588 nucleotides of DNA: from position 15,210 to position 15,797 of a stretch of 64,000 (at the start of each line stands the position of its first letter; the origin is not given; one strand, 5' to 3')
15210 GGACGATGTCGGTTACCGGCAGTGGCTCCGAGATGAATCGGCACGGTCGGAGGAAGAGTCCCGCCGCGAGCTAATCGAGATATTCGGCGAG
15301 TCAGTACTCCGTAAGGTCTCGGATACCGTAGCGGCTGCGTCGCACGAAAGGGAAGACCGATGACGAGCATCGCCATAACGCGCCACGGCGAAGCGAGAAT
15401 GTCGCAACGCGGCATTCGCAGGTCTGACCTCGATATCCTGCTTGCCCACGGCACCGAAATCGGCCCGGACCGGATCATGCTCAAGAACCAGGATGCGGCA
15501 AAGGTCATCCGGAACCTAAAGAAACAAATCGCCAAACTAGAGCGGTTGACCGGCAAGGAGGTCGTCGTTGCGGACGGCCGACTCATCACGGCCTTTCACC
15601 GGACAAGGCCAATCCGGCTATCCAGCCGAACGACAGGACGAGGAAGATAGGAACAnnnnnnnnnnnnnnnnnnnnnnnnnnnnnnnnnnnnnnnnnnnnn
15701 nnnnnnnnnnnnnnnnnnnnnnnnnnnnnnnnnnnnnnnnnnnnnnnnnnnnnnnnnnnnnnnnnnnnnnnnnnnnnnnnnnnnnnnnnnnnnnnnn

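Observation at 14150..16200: AT-richer three-gene island: long XRE-HTH protein, then DUF4258, then a 145-aa unknown, translationally coupled and abutting a family-A repeat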

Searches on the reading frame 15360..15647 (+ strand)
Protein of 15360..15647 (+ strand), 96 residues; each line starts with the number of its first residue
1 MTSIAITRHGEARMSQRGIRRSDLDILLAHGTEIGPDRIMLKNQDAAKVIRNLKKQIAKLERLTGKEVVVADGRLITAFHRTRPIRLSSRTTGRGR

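Call 6: search_protein_families(library=pfam, proteins=[window:15360-15647:+], max_evalue=1)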
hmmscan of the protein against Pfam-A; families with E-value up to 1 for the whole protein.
window:15360-15647:+ (96 aa): 1 family
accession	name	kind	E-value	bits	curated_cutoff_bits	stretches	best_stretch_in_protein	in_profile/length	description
PF14076.12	DUF4258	-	0.0017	19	25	1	6-32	1-27/71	Domain of unknown function (DUF4258)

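Call 7: search_protein_families(library=padloc, proteins=[window:15360-15647:+], max_evalue=1)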
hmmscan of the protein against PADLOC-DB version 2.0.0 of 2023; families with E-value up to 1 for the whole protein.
window:15360-15647:+ (96 aa): 0 families

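Call 8: search_protein_families(library=ncbifam, proteins=[window:15360-15647:+], max_evalue=1)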
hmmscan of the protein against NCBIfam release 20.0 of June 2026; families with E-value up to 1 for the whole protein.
window:15360-15647:+ (96 aa): 1 family
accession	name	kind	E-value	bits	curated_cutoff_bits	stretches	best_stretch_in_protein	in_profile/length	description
NF042970.1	AcrlCoAredClosAcrA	equivalog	0.087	11.9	600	1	19-77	192-250/360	acryloyl-CoA reductase electron transfer subunit beta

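Call 9: search_protein_families(library=phrogs, proteins=[window:15360-15647:+], max_evalue=1)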
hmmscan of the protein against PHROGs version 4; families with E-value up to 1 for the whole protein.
window:15360-15647:+ (96 aa): 0 families

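Call 11: find_homologous_proteins(query=window:15360-15647:+)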
Query window:15360-15647:+ (96 aa): 64 proteins with E <= 0.001 among 70 candidates.
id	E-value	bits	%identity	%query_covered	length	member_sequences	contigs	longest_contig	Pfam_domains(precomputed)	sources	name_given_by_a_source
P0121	5.7e-53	194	100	100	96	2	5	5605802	-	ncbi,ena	-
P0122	1.3e-42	161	83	100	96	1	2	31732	-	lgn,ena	-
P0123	1.7e-42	161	83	99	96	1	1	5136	-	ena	-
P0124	8.9e-42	158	82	98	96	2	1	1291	-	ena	-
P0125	9.6e-41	155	80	99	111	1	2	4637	-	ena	-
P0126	6.2e-40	152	83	92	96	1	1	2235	-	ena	-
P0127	4.8e-39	150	75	99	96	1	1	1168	-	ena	-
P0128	2.8e-38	147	75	99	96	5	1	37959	-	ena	-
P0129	4.9e-38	146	74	98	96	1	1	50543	-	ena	-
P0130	6.7e-38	146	76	100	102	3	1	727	-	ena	-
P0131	1.2e-37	145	76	99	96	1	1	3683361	-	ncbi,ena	-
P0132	1.2e-37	145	73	99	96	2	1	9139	-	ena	-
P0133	2.6e-37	144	76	98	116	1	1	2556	-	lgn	-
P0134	6.7e-37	143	75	96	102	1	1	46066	-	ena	-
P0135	1.2e-36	142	75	99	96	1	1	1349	-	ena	-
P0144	5.0e-34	134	71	96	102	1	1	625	PF14076.13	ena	-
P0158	2.7e-30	122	68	92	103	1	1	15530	PF14076.13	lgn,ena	-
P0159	3.2e-30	121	69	90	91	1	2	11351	PF14076.13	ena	-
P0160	4.4e-30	121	52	92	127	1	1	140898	PF14076.13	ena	-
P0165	8.3e-30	120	53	88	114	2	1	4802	PF14076.13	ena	-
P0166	1.4e-29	119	70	90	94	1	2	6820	PF14076.13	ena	-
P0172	1.5e-28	116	62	96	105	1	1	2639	PF14076.13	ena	-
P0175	5.4e-27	111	59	100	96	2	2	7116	-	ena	-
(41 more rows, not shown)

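Call 23: search_protein_families(library=pfam, alignment_id=A2, max_evalue=0.01)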
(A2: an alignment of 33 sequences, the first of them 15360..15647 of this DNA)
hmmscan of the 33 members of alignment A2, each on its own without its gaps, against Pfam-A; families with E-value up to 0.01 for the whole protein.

A. member 1, window:15360-15647:+ (96 aa): 1 family
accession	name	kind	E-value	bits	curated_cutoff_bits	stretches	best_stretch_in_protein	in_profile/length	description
PF14076.12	DUF4258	-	0.0017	19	25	1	6-32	1-27/71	Domain of unknown function (DUF4258)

B. families by the number of members that match (of 33 scanned): 3 families
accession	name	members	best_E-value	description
PF14076.12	DUF4258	30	1.5e-06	Domain of unknown function (DUF4258)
PF09106.17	SelB-wing_2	1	0.001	Elongation factor SelB, winged helix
PF18210.6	Knl1_RWD_C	1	0.0051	Knl1 RWD C-terminal domain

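Call 25: search_solved_structures(query=A2, max_evalue=10, show_alignments=2)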
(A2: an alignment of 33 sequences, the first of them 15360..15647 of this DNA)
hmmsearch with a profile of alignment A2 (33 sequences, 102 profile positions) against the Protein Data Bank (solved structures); distinct sequences matched with E-value up to 10: 1.
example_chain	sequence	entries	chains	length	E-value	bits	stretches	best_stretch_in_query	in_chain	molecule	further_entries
6cp8_A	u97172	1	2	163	0.74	13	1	17-82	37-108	CdiA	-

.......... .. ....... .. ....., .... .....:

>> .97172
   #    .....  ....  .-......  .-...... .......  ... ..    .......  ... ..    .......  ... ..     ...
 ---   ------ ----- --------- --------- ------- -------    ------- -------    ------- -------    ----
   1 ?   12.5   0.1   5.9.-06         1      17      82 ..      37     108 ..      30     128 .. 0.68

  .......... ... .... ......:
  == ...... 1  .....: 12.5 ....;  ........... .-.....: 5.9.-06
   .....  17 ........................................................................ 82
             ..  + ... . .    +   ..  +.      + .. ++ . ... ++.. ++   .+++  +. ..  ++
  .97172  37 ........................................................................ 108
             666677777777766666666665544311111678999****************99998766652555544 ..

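Call 48: predict_structure(alignment_id=A2)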
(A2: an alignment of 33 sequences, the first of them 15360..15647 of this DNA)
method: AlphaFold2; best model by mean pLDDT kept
length: 96 residues; sequences in the alignment: 33
mean_pLDDT: 86.1   pTM: 0.60
mean pLDDT of the five models: 86.1, 85.9, 84.5, 83.7, 66.6
residues with pLDDT >= 90: 63; 70-90: 18; 50-70: 10; < 50: 5
segments of 3 or more residues with pLDDT < 50: 93-96
pLDDT, mean of each block of 10 residues (from residue 1): 84 95 91 93 95 96 90 91 64 47
secondary structure, 60 per line:
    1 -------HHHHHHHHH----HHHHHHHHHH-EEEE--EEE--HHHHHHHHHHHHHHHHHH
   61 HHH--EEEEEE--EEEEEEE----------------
elements in order: H8-16 H21-30 E32-35 E38-40 H43-63 E66-71 E74-80

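Call 52: fold_search(model_id=the predicted structure, library=pdb)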
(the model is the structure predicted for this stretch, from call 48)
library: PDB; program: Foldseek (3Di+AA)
matches with E <= 10: 90; with E <= 0.001: 0
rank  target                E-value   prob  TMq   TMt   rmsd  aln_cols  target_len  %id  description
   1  4yba_B                9.8e-01  0.15  0.20  0.23  15.2        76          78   22  The structure of the C.Kpn2I controller protein (released 2016-03-02)
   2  1sfx_A                1.1e+00  0.06  0.16  0.15  15.1        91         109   13  X-ray crystal structure of putative HTH transcription regulator from Archaeoglobus fulgidus (released 2004-08-03)
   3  4yba_A                1.6e+00  0.09  0.19  0.24  16.4        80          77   19  The structure of the C.Kpn2I controller protein (released 2016-03-02)
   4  4omz_B                1.9e+00  0.04  0.17  0.17  17.1        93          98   15  Crystal Structure of NolR from Sinorhizobium fredii (released 2014-04-16)
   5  8xvh_R                2.1e+00  0.11  0.27  0.10   9.9        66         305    9  Cryo-EM structure of ETBR bound with Endothelin1 (released 2024-08-28)
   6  6uvu_A                2.2e+00  0.05  0.17  0.15  16.1        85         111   13  Crystal structure of the AntR antimony-specific transcriptional repressor (released 2020-11-04)
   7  6sga_FR               2.5e+00  0.10  0.27  0.12  15.0        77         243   12  Body domain of the mt-SSU assemblosome from Trypanosoma brucei (released 2019-09-18)
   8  4asn_A                2.9e+00  0.06  0.19  0.20  15.7        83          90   14  TubR from Bacillus megaterium pBM400 (released 2012-10-03)
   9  4ld5_E                2.9e+00  0.06  0.18  0.13  14.1        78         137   18  Crystal structure of MepR Q18P mutant from multidrug resistant S. aureus clinical isolate (released 2013-09-11)
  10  4l9t_A                2.9e+00  0.06  0.19  0.14  14.5        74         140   22  Crystal structure of MepR F27L mutant from multidrug resistant S. aureus clinical isolate (released 2013-09-11)
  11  1smt_B                3.3e+00  0.03  0.19  0.18  15.7        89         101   15  SMTB REPRESSOR FROM SYNECHOCOCCUS PCC7942 (released 1997-12-03)
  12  1r23_A                3.3e+00  0.03  0.16  0.15  15.7        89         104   13  Crystal structure of the cyanobacterial metallothionein repressor SmtB in the Zn1-form (one Zn(II) per dimer) (released 2004-05-18)
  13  6d57_A                3.8e+00  0.04  0.18  0.14  15.7        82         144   13  Campylobacter jejuni ferric uptake regulator S1 metalated (released 2018-05-23)
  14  8epx_A                4.0e+00  0.09  0.33  0.08  15.5        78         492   18  Type IIS Restriction Endonuclease PaqCI, DNA bound (released 2023-03-22)
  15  2xig_B                4.0e+00  0.04  0.17  0.11  15.7        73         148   16  The structure of the Helicobacter pylori ferric uptake regulator Fur reveals three functional metal binding sites (released 2011-01-19)
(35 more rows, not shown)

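Call 58: search_protein_families(library=pfam, proteins=[P0160, P0165, P0172, P0158, P0159, P0166, P0144, P0175], max_evalue=0.1)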
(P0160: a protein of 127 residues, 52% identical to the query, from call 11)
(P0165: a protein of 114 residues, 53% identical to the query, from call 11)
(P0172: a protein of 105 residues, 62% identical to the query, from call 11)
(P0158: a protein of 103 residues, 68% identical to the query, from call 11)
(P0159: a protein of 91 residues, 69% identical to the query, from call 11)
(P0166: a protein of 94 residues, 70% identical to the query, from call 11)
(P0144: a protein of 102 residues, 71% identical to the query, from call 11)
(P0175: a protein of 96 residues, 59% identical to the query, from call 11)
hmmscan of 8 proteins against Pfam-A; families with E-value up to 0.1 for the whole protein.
P0160 (127 aa): 4 families
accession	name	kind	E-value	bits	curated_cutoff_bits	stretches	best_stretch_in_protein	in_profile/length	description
PF14076.12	DUF4258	-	1.3e-05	25.8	25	1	5-42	1-46/71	Domain of unknown function (DUF4258)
PF18210.6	Knl1_RWD_C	-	0.0051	17.4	27.8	1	50-102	14-75/151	Knl1 RWD C-terminal domain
PF13829.11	DUF4191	-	0.064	13.1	30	1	57-90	173-204/219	Domain of unknown function (DUF4191)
PF11848.13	DUF3368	-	0.071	13.4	27.3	0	47-77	15-45/46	Domain of unknown function (DUF3368)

P0165 (114 aa): 4 families
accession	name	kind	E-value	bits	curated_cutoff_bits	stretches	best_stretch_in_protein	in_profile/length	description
PF14076.12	DUF4258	-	1.7e-05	25.4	25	1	5-49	1-53/71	Domain of unknown function (DUF4258)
PF18210.6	Knl1_RWD_C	-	0.01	16.5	27.8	1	47-102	11-75/151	Knl1 RWD C-terminal domain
PF13747.11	DUF4164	-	0.031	15.1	27.2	1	36-81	39-83/89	Domain of unknown function (DUF4164)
PF11272.13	DUF3072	-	0.052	13.8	27.5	0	39-55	37-53/56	Protein of unknown function (DUF3072)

P0172 (105 aa): 2 families
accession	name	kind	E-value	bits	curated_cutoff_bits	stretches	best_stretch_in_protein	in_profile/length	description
PF14076.12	DUF4258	-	4.7e-06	27.2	25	1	7-39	1-27/71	Domain of unknown function (DUF4258)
PF00311.23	PEPcase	-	0.015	13.7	22.4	1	14-88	118-191/919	Phosphoenolpyruvate carboxylase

P0158 (103 aa): 2 families
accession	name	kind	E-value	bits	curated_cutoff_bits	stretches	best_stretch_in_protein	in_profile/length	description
PF14076.12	DUF4258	-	1.5e-06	28.8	25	1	6-50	1-53/71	Domain of unknown function (DUF4258)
PF17827.6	PrmC_N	-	0.093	13.7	23.4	0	8-46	4-44/71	PrmC N-terminal domain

P0159 (91 aa): 1 family
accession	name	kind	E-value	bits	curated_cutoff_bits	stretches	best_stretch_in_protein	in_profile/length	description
PF14076.12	DUF4258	-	2e-06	28.4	25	1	7-80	2-71/71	Domain of unknown function (DUF4258)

P0166 (94 aa): 1 family
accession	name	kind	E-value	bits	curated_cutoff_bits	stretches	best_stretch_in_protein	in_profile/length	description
PF14076.12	DUF4258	-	9.9e-06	26.2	25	1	7-39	1-32/71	Domain of unknown function (DUF4258)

P0144 (102 aa): 1 family
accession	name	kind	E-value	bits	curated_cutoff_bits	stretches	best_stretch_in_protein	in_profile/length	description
PF14076.12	DUF4258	-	5.9e-06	26.9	25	1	6-80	1-71/71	Domain of unknown function (DUF4258)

P0175 (96 aa): 2 families
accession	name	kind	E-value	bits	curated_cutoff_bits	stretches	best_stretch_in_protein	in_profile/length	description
PF14076.12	DUF4258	-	0.00013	22.6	25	1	6-49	1-34/71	Domain of unknown function (DUF4258)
PF13298.12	LigD_N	-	0.027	15.1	31.1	1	9-87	9-86/107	DNA Ligase D 3'-phosphoesterase domain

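Call 61: fold_search(model_id=the predicted structure, library=viral)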
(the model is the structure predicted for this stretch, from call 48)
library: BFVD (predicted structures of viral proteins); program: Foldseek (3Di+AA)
matches with E <= 10: 288; with E <= 0.001: 0
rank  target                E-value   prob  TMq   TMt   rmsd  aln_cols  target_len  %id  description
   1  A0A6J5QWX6            1.6e-01  0.18  0.22  0.16  18.5       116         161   14  Helix-turn-helix domain containing protein [uncultured Caudovirales phage]
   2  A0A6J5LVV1            1.6e-01  0.15  0.17  0.14  14.2        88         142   16  Terminase small subunit [uncultured Caudovirales phage]
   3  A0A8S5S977            1.8e-01  0.28  0.23  0.24  16.8        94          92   21  Uncharacterized protein [Myoviridae sp. ctByu2]
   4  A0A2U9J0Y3            1.8e-01  0.16  0.20  0.10  16.4       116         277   10  RdRP small subunit [Maize-associated tombusvirus]
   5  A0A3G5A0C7            3.9e-01  0.11  0.19  0.15  19.8        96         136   12  Uncharacterized protein [Harvfovirus sp.]
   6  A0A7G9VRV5            5.1e-01  0.08  0.18  0.16  15.4       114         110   18  Uncharacterized protein [Rheinheimera phage vB_RspM_barba_12-9E]
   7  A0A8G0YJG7            8.1e-01  0.10  0.19  0.12  17.8       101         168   16  Uncharacterized protein [Pelodiscus sinensis respiratory and hemorrhagic syndrome virus]
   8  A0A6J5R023            8.6e-01  0.05  0.16  0.04  16.6       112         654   17  Virulence-associated E [uncultured Caudovirales phage]
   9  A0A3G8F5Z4            9.2e-01  0.15  0.19  0.24   9.7        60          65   15  (no name in the UniProt tables at hand)
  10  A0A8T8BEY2            9.9e-01  0.09  0.16  0.22  15.2        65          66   11  Uncharacterized protein [Pseudomonas phage vB_PA6_GUMS]
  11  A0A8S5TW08            1.2e+00  0.06  0.20  0.16  26.4       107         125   15  Uncharacterized protein [Myoviridae sp. ctpvf97]
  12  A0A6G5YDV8            1.2e+00  0.04  0.16  0.15  16.3        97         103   11  (no name in the UniProt tables at hand)
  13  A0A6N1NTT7            1.3e+00  0.10  0.29  0.08  12.5       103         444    7  Putative orfan [Tupanvirus soda lake]
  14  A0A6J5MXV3            1.3e+00  0.06  0.19  0.09  17.4       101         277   17  Helix-turn-helix domain containing protein [uncultured Caudovirales phage]
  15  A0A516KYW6            1.4e+00  0.16  0.24  0.32  13.9        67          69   16  (no name in the UniProt tables at hand)
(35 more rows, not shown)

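Call 105: find_encoding_contigs(protein=P0160, flank=4000, max_places=1)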
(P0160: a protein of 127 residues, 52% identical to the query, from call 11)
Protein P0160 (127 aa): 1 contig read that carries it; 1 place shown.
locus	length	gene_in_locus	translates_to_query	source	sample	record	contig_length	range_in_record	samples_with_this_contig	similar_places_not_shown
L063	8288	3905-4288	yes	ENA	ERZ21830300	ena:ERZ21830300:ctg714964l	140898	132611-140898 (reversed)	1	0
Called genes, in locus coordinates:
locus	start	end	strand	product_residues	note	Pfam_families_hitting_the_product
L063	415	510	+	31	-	-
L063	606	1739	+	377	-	PF13356:Arm-DNA-bind_3 (weak), PF00589:Phage_integrase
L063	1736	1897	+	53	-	-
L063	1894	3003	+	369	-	PF22022:Phage_int_M, PF00589:Phage_integrase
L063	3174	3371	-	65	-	-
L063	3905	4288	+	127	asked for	PF14076:DUF4258 (faint)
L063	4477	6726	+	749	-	PF01381:HTH_3 (weak), PF13560:HTH_31 (faint), PF00350:Dynamin_N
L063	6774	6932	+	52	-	-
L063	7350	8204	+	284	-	PF00313:CSD (weak), PF08206:OB_RNB (faint), PF00313:CSD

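Call 107: find_related_loci(query=A2, collection=metagenome_contigs, flank=3500)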
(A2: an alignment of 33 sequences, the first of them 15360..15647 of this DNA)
Query A2 (96 aa) in metagenome_contigs; peptide patterns used: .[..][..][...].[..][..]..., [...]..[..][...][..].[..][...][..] (x = any residue, [..] = any of these).
600 stretches matched a pattern (row limit reached: there are more); 6 encode a relative of the query (tblastn E <= 1e-3); 6 distinct loci.
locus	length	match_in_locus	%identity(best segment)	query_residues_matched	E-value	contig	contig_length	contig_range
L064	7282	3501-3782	71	1-94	4e-41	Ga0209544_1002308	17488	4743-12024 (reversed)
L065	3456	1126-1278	67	1-51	8e-20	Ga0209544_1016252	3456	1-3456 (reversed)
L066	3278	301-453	67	1-51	7e-20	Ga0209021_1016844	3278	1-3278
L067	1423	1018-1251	37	1-79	3e-14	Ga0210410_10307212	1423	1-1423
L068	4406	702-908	35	6-79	7e-9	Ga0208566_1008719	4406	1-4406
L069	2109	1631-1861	38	7-80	1e-8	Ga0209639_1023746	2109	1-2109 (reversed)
